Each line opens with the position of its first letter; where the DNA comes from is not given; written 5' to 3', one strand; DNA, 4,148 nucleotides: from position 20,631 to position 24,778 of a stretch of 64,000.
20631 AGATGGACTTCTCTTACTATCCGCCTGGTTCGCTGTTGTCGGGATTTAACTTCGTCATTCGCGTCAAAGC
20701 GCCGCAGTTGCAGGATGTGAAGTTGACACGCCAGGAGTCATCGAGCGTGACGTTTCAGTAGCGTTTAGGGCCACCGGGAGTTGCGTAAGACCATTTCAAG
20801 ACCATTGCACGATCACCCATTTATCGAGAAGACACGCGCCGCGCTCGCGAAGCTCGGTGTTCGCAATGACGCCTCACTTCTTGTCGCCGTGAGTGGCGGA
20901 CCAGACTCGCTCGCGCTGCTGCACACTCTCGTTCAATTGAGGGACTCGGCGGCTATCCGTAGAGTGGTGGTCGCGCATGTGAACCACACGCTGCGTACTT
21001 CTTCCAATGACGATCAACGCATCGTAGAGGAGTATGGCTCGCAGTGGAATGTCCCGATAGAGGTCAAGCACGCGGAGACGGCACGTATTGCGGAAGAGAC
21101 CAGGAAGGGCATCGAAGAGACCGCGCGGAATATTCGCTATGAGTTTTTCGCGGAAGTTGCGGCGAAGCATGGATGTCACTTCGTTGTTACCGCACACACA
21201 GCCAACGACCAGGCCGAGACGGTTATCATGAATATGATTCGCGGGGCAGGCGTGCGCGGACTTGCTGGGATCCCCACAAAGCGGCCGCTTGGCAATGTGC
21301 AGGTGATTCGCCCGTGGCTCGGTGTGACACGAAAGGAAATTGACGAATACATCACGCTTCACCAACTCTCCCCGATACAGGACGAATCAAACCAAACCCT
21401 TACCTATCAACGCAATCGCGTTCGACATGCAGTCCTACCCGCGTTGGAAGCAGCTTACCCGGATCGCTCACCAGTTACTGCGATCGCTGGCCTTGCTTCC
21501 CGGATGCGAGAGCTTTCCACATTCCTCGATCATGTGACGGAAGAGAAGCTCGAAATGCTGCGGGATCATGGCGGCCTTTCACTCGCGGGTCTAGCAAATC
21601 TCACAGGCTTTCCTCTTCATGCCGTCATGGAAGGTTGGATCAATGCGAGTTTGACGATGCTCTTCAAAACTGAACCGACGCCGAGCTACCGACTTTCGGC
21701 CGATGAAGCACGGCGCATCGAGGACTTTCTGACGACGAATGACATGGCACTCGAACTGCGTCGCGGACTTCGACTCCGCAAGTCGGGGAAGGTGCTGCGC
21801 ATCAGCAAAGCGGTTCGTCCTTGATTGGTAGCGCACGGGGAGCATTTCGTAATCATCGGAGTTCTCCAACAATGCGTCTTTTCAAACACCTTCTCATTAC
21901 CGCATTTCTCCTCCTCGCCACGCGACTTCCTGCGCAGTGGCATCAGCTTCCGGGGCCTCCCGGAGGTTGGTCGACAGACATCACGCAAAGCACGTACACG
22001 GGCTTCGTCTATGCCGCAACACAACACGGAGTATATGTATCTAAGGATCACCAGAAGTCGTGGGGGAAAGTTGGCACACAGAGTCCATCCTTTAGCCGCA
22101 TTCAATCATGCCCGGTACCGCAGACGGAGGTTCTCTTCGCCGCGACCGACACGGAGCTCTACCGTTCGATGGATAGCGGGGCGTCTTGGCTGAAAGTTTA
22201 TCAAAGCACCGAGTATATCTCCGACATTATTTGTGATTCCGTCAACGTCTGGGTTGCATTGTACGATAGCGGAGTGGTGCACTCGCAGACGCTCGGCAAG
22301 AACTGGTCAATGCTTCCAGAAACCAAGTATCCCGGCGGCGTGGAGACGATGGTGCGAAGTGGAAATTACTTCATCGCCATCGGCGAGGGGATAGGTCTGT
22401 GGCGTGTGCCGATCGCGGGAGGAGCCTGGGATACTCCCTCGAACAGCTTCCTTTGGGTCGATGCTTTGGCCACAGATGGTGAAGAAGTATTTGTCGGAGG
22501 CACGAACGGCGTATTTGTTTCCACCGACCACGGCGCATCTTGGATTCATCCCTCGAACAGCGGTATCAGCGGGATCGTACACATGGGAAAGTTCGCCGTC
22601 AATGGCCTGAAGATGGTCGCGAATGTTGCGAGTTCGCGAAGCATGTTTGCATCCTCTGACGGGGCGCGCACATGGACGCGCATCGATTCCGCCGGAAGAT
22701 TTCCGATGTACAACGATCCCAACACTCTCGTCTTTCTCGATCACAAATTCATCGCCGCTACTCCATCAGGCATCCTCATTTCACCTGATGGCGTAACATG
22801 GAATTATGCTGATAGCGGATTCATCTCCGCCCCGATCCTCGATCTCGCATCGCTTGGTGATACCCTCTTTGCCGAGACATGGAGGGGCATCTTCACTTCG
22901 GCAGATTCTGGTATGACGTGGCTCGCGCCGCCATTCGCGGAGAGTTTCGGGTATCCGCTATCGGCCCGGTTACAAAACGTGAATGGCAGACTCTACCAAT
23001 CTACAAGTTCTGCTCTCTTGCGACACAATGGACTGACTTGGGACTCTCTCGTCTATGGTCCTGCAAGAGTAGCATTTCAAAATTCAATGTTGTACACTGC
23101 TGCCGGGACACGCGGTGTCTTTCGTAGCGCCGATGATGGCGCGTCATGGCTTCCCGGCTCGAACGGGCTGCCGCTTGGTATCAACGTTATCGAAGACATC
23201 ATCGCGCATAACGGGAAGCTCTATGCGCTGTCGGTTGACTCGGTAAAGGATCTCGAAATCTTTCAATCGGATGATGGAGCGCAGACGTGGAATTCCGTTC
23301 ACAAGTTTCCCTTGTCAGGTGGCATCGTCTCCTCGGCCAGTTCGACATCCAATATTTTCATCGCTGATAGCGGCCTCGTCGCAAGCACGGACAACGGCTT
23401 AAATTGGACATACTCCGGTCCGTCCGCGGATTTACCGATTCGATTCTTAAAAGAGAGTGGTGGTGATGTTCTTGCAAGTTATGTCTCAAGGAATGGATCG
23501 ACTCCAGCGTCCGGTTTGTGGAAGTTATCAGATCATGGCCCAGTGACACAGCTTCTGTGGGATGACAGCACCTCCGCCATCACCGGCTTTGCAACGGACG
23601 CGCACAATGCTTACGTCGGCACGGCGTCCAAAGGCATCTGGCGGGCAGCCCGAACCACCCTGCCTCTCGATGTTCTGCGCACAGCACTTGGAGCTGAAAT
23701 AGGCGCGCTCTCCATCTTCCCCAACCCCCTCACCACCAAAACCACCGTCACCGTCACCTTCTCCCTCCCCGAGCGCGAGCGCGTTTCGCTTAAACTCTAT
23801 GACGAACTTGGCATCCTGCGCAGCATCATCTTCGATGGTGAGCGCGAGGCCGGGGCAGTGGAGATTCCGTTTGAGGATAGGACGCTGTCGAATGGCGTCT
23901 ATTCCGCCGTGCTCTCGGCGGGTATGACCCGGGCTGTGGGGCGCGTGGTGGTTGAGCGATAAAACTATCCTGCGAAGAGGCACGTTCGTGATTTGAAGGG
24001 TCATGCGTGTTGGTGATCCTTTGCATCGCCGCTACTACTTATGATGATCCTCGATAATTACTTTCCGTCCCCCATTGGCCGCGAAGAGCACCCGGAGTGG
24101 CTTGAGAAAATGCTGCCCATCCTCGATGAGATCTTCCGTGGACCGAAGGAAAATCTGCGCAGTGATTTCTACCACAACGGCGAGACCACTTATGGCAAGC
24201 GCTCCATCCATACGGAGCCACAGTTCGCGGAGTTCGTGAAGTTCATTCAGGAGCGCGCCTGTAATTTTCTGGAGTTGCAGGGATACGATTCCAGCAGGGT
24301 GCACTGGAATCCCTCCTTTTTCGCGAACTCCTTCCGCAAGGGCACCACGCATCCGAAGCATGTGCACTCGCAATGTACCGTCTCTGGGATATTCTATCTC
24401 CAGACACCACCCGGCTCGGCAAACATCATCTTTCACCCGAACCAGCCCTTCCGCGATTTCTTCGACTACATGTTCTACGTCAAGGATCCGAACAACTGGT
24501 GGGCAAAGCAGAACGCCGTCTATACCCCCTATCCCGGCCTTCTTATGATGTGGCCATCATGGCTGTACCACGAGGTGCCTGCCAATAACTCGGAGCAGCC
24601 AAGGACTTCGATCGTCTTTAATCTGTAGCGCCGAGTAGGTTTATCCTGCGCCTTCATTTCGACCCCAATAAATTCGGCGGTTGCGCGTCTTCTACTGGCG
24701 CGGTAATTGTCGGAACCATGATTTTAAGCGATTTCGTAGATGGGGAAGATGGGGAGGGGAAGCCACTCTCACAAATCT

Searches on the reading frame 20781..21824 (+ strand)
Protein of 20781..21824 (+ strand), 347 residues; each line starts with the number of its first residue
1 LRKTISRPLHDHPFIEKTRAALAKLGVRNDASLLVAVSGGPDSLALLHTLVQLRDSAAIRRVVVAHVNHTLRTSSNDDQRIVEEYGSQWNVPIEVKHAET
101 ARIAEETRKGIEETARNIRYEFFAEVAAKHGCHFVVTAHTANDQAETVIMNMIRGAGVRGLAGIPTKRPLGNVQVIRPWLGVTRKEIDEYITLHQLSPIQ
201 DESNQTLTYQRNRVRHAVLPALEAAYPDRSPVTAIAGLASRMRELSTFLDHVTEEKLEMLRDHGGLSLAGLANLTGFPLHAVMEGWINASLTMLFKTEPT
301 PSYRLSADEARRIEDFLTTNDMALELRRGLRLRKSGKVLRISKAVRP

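Call 27: search_protein_families(library=pfam, proteins=[window:20781-21824:+], max_evalue=0.001)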
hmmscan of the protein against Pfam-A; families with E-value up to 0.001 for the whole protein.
window:20781-21824:+ (347 aa): 1 family
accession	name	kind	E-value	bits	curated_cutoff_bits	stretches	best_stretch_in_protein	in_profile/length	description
PF01171.26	ATP_bind_3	-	2.7e-60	203.7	27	1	33-216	2-181/182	PP-loop family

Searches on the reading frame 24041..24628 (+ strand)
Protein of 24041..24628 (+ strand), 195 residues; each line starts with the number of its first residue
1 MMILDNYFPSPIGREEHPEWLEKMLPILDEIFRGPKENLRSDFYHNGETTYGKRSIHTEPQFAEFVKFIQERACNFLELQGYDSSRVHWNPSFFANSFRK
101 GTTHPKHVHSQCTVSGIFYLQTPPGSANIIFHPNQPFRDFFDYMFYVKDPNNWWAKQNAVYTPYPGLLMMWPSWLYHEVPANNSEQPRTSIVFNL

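Call 28: search_protein_families(library=pfam, proteins=[window:24041-24628:+], max_evalue=0.001)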
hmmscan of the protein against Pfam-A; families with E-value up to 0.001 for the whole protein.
window:24041-24628:+ (195 aa): 1 family
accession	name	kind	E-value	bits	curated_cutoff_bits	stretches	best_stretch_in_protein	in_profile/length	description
PF13759.12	2OG-FeII_Oxy_5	-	1.2e-20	74.2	27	1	95-194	4-101/101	Putative 2OG-Fe(II) oxygenase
